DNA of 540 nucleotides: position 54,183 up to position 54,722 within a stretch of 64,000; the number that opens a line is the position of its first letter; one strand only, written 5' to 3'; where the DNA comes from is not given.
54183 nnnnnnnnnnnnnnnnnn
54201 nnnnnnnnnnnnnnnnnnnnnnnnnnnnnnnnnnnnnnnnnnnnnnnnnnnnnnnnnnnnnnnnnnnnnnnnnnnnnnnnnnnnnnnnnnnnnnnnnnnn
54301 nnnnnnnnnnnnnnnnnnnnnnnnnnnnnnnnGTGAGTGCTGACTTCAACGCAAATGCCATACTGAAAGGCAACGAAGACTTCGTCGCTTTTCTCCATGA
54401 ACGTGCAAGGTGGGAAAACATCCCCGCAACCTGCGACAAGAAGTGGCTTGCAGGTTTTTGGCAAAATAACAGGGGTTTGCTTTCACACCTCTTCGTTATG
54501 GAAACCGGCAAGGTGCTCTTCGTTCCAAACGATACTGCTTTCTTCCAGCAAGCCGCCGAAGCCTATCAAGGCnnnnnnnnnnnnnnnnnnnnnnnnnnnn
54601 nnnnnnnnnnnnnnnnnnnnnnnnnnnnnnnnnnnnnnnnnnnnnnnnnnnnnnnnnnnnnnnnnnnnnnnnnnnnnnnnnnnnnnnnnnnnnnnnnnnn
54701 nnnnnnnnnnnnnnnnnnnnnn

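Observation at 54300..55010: Tandem duplicated GC-rich module: two 80-aa paralogs, each with its own RBS and a near-identical terminator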

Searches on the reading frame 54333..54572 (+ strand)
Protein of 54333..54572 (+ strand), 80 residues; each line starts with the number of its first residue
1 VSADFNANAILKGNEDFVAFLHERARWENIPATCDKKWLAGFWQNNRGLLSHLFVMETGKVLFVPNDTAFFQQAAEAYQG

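Call 8: search_protein_families(library=pfam, proteins=[window:54333-54572:+], max_evalue=10)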
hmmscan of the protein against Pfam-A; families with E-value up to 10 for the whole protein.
window:54333-54572:+ (80 aa): 1 family
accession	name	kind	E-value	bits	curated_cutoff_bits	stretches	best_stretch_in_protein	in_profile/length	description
PF19804.4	DUF6287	-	0.11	12.2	26.3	1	39-48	16-25/34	Domain of unknown function (DUF6287)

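Call 9: search_protein_families(library=ncbifam, proteins=[window:54333-54572:+], max_evalue=10)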
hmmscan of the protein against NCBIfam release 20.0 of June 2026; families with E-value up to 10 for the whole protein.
window:54333-54572:+ (80 aa): 2 families
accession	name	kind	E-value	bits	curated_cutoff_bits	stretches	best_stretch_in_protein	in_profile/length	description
NF007778.0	PRK10467.1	equivalog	0.099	10.9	969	1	13-61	451-493/567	hydrogenase 2 large subunit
NF011057.0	PRK14489.1-2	subfamily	0.16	11.2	541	1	25-72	63-108/363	bifunctional molybdenum cofactor guanylyltransferase MobA/molybdopterin-guanine dinucleotide biosynthesis adaptor protein MobB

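Call 14: find_homologous_proteins(query=A1, max_evalue=0.01)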
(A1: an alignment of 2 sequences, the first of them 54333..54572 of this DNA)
Query A1 (2 sequences) (80 aa, profile of the alignment): 8 proteins with E <= 0.01 among 8 candidates.
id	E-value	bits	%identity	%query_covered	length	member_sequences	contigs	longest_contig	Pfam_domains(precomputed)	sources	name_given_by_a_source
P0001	2.3e-44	167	49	88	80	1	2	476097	-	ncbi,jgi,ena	ncbi:MAG: hypothetical protein WC724_01765 [Candidatus Paceibacterota bacterium]|jgi:hypothetical pr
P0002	7.7e-40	153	90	100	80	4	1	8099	-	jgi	-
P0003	4.5e-37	144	84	100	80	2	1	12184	-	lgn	-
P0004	3.4e-34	135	78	100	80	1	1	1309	-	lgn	-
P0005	3.5e-34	135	76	100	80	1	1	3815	-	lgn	-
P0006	5.3e-29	118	61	100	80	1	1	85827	-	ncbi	-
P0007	4.2e-28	115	53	100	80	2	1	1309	-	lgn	-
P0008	6.7e-24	102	56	88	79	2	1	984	-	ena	-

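Call 16: find_encoding_contigs(protein=P0006, flank=6000, max_places=4)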
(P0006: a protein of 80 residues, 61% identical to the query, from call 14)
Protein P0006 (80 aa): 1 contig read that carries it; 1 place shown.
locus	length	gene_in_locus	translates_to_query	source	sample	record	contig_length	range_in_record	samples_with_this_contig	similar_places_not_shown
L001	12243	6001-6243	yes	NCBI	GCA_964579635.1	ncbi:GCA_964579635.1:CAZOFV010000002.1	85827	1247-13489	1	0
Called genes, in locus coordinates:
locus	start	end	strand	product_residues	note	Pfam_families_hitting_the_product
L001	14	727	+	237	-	PF00085:Thioredoxin (faint), PF13462:Thioredoxin_4, PF13098:Thioredoxin_2, PF01323:DSBA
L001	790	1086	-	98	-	PF01883:FeS_assembly_P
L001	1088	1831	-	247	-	PF02463:SMC_N, PF00005:ABC_tran, PF13304:AAA_21 (faint)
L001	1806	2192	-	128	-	PF01592:NifU_N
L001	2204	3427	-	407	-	PF00266:Aminotran_5, PF01041:DegT_DnrJ_EryC1, PF01053:Cys_Met_Meta_PP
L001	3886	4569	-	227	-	PF01458:SUFBD_core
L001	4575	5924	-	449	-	PF19295:SufBD_N, PF01458:SUFBD_core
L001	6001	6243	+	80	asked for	-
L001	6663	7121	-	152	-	PF00578:AhpC-TSA, PF08534:Redoxin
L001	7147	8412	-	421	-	PF03979:Sigma70_r1_1, PF00140:Sigma70_r1_2, PF04542:Sigma70_r2, PF04539:Sigma70_r3, PF04545:Sigma70_r4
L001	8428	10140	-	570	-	PF01807:Zn_ribbon_DnaG, PF13362:Toprim_3 (faint), PF08275:DNAG_N, PF01751:Toprim, PF13155:Toprim_2, PF13662:Toprim_4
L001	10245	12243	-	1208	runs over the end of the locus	PF04997:RNA_pol_Rpb1_1, PF00623:RNA_pol_Rpb1_2, PF04983:RNA_pol_Rpb1_3, PF05000:RNA_pol_Rpb1_4 (weak), PF04998:RNA_pol_Rpb1_5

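Call 17: find_encoding_contigs(protein=P0003, flank=6000, max_places=4)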
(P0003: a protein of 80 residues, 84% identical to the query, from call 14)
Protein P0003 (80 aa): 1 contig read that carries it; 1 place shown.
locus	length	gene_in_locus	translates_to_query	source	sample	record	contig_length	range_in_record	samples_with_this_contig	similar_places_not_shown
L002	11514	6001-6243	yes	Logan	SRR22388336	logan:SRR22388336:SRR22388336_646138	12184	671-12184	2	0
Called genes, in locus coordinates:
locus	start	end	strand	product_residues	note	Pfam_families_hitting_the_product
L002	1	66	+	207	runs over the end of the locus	-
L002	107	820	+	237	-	PF00085:Thioredoxin (faint), PF13462:Thioredoxin_4, PF13098:Thioredoxin_2 (weak), PF01323:DSBA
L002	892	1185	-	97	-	PF01883:FeS_assembly_P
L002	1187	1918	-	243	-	PF02463:SMC_N, PF00005:ABC_tran, PF13304:AAA_21 (faint)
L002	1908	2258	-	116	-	PF01592:NifU_N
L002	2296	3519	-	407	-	PF00155:Aminotran_1_2, PF00266:Aminotran_5, PF01053:Cys_Met_Meta_PP, PF01041:DegT_DnrJ_EryC1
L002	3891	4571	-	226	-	PF01458:SUFBD_core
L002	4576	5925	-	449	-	PF19295:SufBD_N, PF01458:SUFBD_core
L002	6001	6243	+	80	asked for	-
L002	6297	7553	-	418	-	PF03979:Sigma70_r1_1, PF00140:Sigma70_r1_2, PF04542:Sigma70_r2, PF04539:Sigma70_r3, PF04545:Sigma70_r4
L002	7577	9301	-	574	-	PF01807:Zn_ribbon_DnaG, PF13362:Toprim_3 (faint), PF08275:DNAG_N, PF01751:Toprim, PF13662:Toprim_4, PF13155:Toprim_2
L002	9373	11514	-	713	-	?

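Call 18: find_encoding_contigs(protein=P0002, flank=6000, max_places=4)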
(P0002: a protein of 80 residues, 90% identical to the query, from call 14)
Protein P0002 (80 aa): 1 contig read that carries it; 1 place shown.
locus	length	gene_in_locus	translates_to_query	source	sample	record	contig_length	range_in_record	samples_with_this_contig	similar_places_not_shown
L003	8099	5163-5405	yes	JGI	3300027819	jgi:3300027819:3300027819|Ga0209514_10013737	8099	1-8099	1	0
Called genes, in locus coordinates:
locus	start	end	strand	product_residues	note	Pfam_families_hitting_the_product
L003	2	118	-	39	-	?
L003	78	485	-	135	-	PF01592:NifU_N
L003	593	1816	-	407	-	PF00155:Aminotran_1_2, PF00266:Aminotran_5, PF01053:Cys_Met_Meta_PP, PF01041:DegT_DnrJ_EryC1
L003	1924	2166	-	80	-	-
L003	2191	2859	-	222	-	PF01458:SUFBD_core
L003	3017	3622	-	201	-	-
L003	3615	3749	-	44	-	-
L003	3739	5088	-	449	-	PF19295:SufBD_N, PF01458:SUFBD_core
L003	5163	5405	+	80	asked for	-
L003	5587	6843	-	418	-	PF03979:Sigma70_r1_1, PF00140:Sigma70_r1_2, PF04542:Sigma70_r2, PF04539:Sigma70_r3, PF04545:Sigma70_r4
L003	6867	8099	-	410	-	?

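Call 19: find_encoding_contigs(protein=P0004, flank=6000, max_places=4)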
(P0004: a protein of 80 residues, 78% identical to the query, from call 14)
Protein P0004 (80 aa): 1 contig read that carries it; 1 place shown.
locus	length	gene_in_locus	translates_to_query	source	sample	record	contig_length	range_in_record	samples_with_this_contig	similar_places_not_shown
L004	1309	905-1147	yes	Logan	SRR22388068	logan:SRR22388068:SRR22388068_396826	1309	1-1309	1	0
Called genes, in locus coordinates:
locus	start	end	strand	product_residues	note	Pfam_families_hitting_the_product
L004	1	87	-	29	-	?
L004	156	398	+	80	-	-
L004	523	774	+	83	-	-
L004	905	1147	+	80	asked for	-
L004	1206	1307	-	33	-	?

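Call 20: find_encoding_contigs(protein=P0005, flank=6000, max_places=4)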
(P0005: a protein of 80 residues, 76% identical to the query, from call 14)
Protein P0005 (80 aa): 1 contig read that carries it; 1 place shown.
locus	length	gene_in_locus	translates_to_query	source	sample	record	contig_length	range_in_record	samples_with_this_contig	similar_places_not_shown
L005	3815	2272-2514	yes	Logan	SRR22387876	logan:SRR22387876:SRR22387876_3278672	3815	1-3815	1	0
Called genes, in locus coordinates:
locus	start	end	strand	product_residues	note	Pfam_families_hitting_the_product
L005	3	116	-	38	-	?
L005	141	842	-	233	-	PF01458:SUFBD_core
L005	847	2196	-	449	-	PF19295:SufBD_N, PF01458:SUFBD_core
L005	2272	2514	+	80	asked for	-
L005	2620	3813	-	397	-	?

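Call 21: find_encoding_contigs(protein=P0008, flank=6000, max_places=4)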
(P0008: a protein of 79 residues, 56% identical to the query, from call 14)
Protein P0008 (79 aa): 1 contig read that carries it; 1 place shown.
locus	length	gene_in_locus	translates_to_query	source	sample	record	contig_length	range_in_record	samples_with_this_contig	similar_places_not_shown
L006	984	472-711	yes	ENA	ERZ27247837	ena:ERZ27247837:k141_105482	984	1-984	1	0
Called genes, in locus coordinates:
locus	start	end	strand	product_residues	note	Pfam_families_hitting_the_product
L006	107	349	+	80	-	-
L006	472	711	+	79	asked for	-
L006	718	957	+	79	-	-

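Call 22: find_encoding_contigs(protein=P0001, flank=3000, max_places=4)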
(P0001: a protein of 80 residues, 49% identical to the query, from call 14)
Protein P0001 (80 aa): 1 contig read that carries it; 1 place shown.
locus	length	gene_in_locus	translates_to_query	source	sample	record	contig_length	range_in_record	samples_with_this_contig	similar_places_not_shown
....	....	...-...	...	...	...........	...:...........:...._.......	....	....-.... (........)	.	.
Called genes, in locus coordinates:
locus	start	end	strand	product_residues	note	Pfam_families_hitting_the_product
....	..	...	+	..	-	-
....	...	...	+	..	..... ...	-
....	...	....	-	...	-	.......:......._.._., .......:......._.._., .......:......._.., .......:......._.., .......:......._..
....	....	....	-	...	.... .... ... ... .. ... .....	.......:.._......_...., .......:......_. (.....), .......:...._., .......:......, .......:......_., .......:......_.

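Call 30: predict_structure(alignment_id=A2)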
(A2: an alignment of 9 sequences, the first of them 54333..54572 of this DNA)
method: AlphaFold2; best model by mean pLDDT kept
length: 80 residues; sequences in the alignment: 9
mean_pLDDT: 86.0   pTM: 0.76
mean pLDDT of the five models: 86.0, 85.1, 84.4, 84.3, 80.7
residues with pLDDT >= 90: 53; 70-90: 17; 50-70: 7; < 50: 3
segments of 3 or more residues with pLDDT < 50: 1-3
pLDDT, mean of each block of 10 residues (from residue 1): 53 86 94 94 94 93 83 91
secondary structure, 60 per line:
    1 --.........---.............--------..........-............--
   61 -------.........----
elements in order: H3-11 H15-27 H36-45 H47-58 H68-76

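Call 36: search_protein_families(library=phrogs, alignment_id=A2, max_evalue=1)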
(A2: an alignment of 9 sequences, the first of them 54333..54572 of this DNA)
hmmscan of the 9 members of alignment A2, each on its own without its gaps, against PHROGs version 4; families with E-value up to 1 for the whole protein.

A. member 1, window:54333-54572:+ (80 aa): 0 families

B. families by the number of members that match (of 9 scanned): 4 families
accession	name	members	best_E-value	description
phrog_21545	-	2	0.28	-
phrog_21345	-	1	0.22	-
phrog_29910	-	1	0.26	-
phrog_34422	-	1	0.32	-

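Call 37: search_protein_families(library=padloc, alignment_id=A2, max_evalue=1)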
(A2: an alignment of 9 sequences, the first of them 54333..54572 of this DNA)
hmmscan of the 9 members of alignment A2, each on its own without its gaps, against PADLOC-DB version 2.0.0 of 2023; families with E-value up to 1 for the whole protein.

A. member 1, window:54333-54572:+ (80 aa): 0 families

B. families by the number of members that match (of 9 scanned): 0 families

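Call 38: search_solved_structures(query=A2, max_evalue=10)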
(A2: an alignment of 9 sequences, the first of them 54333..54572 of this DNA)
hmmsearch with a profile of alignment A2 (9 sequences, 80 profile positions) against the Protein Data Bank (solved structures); distinct sequences matched with E-value up to 10: 0.

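Call 42: fold_search(model_id=the predicted structure, library=pdb)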
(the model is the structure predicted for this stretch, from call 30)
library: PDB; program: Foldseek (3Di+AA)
matches with E <= 10: 6; with E <= 0.001: 0
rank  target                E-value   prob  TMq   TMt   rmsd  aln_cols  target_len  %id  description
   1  2zzg_A                6.3e+00  0.04  0.24  0.05  12.5        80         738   11  Crystal structure of alanyl-tRNA synthetase in complex with 5''-O-(N-(L-alanyl)-sulfamyoxyl) adenine without oligomeri (released 2009-07-21)
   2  3x38_B                6.7e+00  0.06  0.30  0.30  10.6        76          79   18  Crystal structure of the C-terminal domain of Sld7 (released 2015-08-19)
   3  3x38_D                7.5e+00  0.06  0.29  0.30  10.7        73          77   18  Crystal structure of the C-terminal domain of Sld7 (released 2015-08-19)
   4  6kji_A                9.3e+00  0.04  0.23  0.08  10.4        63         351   10  Crystal structure of PsoF with SAH (released 2019-09-18)
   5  8xak_C                9.9e+00  0.04  0.31  0.08   7.7        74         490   15  Structure of Pif1-G4 complex (released 2024-07-31)
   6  8r5w_C                9.9e+00  0.04  0.20  0.17   5.7        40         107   12  Crystal structure of the three anaphylatoxin-like modules in fibulin-2 (released 2024-07-10)

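Call 43: search_protein_representatives(alignment_id=A2)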
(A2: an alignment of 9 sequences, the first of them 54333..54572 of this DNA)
Query: 9 sequences, 80 profile positions. Proteins with E-value up to 0.001 (for the whole library): 4; up to 1e-10: 3; up to 1e-30: 0. The best 4 are listed.
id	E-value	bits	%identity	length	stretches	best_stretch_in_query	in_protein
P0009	3.6e-26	107.1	-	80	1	1-80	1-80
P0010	7.1e-22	93.4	-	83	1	2-80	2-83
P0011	5.5e-16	74.5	-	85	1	1-80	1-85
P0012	7.8e-04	35.6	-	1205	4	7-43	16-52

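Call 45: search_protein_families(library=pfam, proteins=[P0012, P0011, P0009], max_evalue=1)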
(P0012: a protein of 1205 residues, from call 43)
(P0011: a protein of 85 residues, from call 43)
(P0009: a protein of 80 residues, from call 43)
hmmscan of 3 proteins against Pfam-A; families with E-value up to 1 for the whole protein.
P0012 (1205 aa): 6 families
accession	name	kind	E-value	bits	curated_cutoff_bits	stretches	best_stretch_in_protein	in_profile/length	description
PF14882.11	INT_rpt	-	6.5e-17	62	26.5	4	493-516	10-32/55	Integrase repeat unit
PF13826.12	Monooxy_af470-like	-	1.7e-06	28.8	25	1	632-694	36-92/118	Monooxygenase af470-like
PF08335.16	GlnD_UR_UTase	-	0.18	12.2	21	0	585-614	90-122/141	GlnD PII-uridylyltransferase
PF18714.6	PI-TkoII_IV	-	0.19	11.8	25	0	320-356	110-147/150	DNA polymerase II intein Domain IV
PF17728.7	BsuBI_PstI_RE_N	-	0.21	11.9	27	0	466-504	69-107/140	BsuBI/PstI restriction endonuclease HTH domain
PF23626.1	CCD_aECM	-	0.33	11.4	27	0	595-611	7-23/54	aECM cysteine-cradle domain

P0011 (85 aa): 0 families

P0009 (80 aa): 0 families

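Call 46: search_protein_families(library=ncbifam, proteins=[P0012], max_evalue=1)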
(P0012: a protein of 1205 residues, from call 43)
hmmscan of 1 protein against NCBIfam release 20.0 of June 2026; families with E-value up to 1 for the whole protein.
P0012 (1205 aa): 2 families
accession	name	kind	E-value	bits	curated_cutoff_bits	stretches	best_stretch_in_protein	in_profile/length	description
NF052283.1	EndoDuHalo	equivalog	0.087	12.4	200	0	325-358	134-170/186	endonuclease dU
NF011739.0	PRK15192.1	equivalog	0.19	11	296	0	347-373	133-159/234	pili/flagellar-assembly chaperone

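Call 51: find_related_loci(query=A4, collection=genome_contigs, flank=6000)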
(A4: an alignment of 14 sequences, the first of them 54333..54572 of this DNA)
Query A4 (80 aa) in genome_contigs; peptide patterns used: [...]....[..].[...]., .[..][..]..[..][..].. (x = any residue, [..] = any of these).
57 stretches matched a pattern; 3 encode a relative of the query (tblastn E <= 1e-3); 3 distinct loci.
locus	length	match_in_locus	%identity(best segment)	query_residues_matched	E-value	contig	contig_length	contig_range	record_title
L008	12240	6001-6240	60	1-80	9e-32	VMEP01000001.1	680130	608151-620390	MAG: Parcubacteria group bacterium LiPW_30 LiPW30_scaffold_20, whole genome shotgun sequence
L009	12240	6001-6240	61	1-80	2e-31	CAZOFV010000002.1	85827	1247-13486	MAG TPA_asm: uncultured Candidatus Saccharibacteria bacterium isolate SRP302447_co4_93 genome assembly, contig: NODE_905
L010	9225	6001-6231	48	4-80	4e-20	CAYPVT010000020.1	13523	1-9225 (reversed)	MAG TPA_asm: uncultured Candidatus Saccharibacteria bacterium isolate SRP062349_co2_260 genome assembly, contig: NODE_24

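Call 52: find_related_loci(query=A4, collection=metagenome_contigs, flank=6000)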
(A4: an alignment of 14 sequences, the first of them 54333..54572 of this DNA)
Query A4 (80 aa) in metagenome_contigs; peptide patterns used: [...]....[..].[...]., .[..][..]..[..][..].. (x = any residue, [..] = any of these).
53 stretches matched a pattern; 1 encode a relative of the query (tblastn E <= 1e-3); 1 distinct loci.
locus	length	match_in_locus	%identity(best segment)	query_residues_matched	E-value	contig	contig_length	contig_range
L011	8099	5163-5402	90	1-80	2e-48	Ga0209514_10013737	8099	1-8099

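Call 64: fold_search(model_id=the predicted structure, library=viral)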
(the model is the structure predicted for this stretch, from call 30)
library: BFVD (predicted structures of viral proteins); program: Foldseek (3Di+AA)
matches with E <= 10: 30; with E <= 0.001: 0
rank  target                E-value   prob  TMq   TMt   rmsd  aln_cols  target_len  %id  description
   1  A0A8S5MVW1            2.0e+00  0.33  0.44  0.35   5.0        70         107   17  Uncharacterized protein [Siphoviridae sp. ctsBB38]
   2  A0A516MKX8            3.3e+00  0.06  0.26  0.05  15.3        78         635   15  (no name in the UniProt tables at hand)
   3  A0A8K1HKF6            4.0e+00  0.04  0.25  0.09  12.2        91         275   14  Uncharacterized protein [Tymoviridae sp.]
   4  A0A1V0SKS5            4.0e+00  0.03  0.22  0.13  14.6        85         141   15  Uncharacterized protein [Klosneuvirus KNV1]
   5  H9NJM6                4.9e+00  0.12  0.33  0.31   4.9        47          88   17  (no name in the UniProt tables at hand)
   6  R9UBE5                5.5e+00  0.08  0.35  0.38   5.9        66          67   17  (no name in the UniProt tables at hand)
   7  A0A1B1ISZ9            6.2e+00  0.06  0.31  0.09   9.3        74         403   11  (no name in the UniProt tables at hand)
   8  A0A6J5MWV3            6.2e+00  0.04  0.31  0.29   7.7        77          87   10  Uncharacterized protein [uncultured Caudovirales phage]
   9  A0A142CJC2            6.5e+00  0.04  0.25  0.16  11.6        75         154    9  (no name in the UniProt tables at hand)
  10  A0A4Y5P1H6            6.9e+00  0.10  0.44  0.46   4.3        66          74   14  Uncharacterized protein [Pantoea phage vB_PagS_AAS21]
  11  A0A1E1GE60            6.9e+00  0.05  0.29  0.28  11.4        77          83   10  (no name in the UniProt tables at hand)
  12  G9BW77                6.9e+00  0.03  0.26  0.23  12.0        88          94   10  (no name in the UniProt tables at hand)
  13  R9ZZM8                7.7e+00  0.07  0.35  0.30   7.7        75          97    8  Uncharacterized protein [Cellulophaga phage phi46:3]
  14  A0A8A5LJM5            7.7e+00  0.04  0.24  0.23   9.8        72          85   22  (no name in the UniProt tables at hand)
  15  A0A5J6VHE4            7.7e+00  0.02  0.17  0.15  10.0        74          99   11  Uncharacterized protein [Megaviridae environmental sample]
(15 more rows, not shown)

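Call 67: find_homologous_proteins(query=A4, max_evalue=0.01)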
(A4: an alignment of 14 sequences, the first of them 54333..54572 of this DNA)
Query A4 (14 sequences) (80 aa, profile of the alignment): 17 proteins with E <= 0.01 among 309 candidates.
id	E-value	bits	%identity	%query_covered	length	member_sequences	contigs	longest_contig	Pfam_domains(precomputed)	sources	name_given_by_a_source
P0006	4.4e-38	147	61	100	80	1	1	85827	-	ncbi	-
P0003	1.4e-37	145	84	100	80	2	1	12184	-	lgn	-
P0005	2.3e-37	145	76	100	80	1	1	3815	-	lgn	-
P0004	6.7e-37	143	78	100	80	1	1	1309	-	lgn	-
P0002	5.1e-36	140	90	100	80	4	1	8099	-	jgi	-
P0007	1.2e-34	136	53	100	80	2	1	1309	-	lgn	-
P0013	3.8e-34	134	58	89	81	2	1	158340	-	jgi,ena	jgi:hypothetical protein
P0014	9.0e-33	130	43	100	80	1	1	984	-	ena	-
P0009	1.1e-32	130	45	100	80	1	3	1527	-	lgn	-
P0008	1.3e-32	129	56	88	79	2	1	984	-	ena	-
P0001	2.8e-32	128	49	88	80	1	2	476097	-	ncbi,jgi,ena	ncbi:MAG: hypothetical protein WC724_01765 [Candidatus Paceibacterota bacterium]|jgi:hypothetical pr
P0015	1.5e-31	126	51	88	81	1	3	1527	-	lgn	-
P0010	9.4e-31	124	42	89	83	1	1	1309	-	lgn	-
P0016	8.6e-29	117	48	100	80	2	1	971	-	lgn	-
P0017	1.5e-28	117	54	88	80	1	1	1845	-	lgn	-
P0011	3.5e-26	109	47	100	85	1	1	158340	-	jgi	jgi:hypothetical protein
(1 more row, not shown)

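Call 68: find_encoding_contigs(protein=P0011, flank=7000, max_places=3)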
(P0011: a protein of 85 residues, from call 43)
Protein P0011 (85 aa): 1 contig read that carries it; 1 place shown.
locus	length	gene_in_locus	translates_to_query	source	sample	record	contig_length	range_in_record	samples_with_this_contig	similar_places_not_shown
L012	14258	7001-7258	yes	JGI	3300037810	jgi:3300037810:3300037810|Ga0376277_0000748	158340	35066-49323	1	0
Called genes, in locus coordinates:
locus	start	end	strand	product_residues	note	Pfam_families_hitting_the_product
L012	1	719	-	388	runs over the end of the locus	-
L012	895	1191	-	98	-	PF01883:FeS_assembly_P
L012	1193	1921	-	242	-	PF02463:SMC_N, PF03193:RsgA_GTPase (faint), PF00005:ABC_tran, PF13304:AAA_21 (weak)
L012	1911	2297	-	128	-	PF01592:NifU_N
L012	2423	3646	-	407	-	PF00266:Aminotran_5, PF01041:DegT_DnrJ_EryC1, PF01053:Cys_Met_Meta_PP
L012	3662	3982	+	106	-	-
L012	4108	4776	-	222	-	PF01458:SUFBD_core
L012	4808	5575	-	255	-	PF01427:Peptidase_M15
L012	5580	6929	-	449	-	PF19295:SufBD_N, PF01458:SUFBD_core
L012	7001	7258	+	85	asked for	-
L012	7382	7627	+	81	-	-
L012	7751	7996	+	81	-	-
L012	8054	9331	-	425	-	-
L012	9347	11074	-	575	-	PF01807:Zn_ribbon_DnaG, PF13362:Toprim_3 (faint), PF08275:DNAG_N, PF01751:Toprim, PF13155:Toprim_2, PF13662:Toprim_4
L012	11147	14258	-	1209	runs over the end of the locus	PF04997:RNA_pol_Rpb1_1, PF00623:RNA_pol_Rpb1_2, PF04983:RNA_pol_Rpb1_3, PF05000:RNA_pol_Rpb1_4 (weak), PF04998:RNA_pol_Rpb1_5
